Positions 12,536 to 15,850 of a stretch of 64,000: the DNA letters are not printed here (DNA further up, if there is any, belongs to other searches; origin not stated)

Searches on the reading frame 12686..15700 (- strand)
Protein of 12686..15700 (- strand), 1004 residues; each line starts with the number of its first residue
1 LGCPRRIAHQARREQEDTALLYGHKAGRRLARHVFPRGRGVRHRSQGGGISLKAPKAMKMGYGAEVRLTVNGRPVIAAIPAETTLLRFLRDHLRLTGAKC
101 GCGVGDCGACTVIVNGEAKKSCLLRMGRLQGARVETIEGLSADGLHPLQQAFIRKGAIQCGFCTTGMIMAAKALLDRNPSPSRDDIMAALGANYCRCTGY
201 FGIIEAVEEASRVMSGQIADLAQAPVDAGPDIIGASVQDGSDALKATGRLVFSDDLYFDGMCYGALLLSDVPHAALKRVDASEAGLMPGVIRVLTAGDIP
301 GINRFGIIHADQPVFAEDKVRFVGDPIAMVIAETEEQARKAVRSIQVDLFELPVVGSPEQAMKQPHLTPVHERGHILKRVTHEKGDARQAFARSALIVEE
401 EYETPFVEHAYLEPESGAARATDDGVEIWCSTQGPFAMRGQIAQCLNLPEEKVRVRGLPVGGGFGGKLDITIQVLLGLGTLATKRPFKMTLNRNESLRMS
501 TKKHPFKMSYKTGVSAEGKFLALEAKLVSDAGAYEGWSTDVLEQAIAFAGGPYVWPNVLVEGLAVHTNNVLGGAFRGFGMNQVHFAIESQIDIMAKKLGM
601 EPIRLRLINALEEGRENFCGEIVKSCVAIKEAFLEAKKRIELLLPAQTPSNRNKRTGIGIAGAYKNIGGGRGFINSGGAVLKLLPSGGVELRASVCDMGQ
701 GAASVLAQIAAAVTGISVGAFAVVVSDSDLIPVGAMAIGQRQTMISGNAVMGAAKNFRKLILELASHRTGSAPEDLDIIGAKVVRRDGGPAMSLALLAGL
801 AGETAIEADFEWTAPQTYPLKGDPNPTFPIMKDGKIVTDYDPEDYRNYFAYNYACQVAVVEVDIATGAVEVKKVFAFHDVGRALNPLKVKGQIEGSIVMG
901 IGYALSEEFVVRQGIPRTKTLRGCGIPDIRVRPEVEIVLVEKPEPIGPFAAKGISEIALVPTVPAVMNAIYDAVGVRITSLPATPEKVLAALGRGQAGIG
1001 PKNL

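Call 63: search_protein_families(library=pfam, proteins=[window:12686-15700:-], max_evalue=0.00001)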
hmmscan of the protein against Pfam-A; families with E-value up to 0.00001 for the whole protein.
window:12686-15700:- (1004 aa): 5 families
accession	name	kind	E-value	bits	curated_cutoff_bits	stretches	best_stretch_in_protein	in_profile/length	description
PF02738.23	MoCoBD_1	-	3.8e-75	252.6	27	1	373-610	6-244/244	Molybdopterin cofactor-binding domain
PF20256.3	MoCoBD_2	-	1.6e-58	198.9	27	1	647-930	15-280/283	Molybdopterin cofactor-binding domain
PF01799.25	Fer2_2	-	1.3e-29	102.6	30.3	1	136-208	1-75/75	[2Fe-2S] binding domain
PF01315.27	Ald_Xan_dh_C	-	2.8e-29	102.1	31.3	1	247-352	1-109/110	Aldehyde oxidase and xanthine dehydrogenase, a/b hammerhead domain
PF00111.32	Fer2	-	1.1e-06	28.9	21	1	69-118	2-52/77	2Fe-2S iron-sulfur cluster binding domain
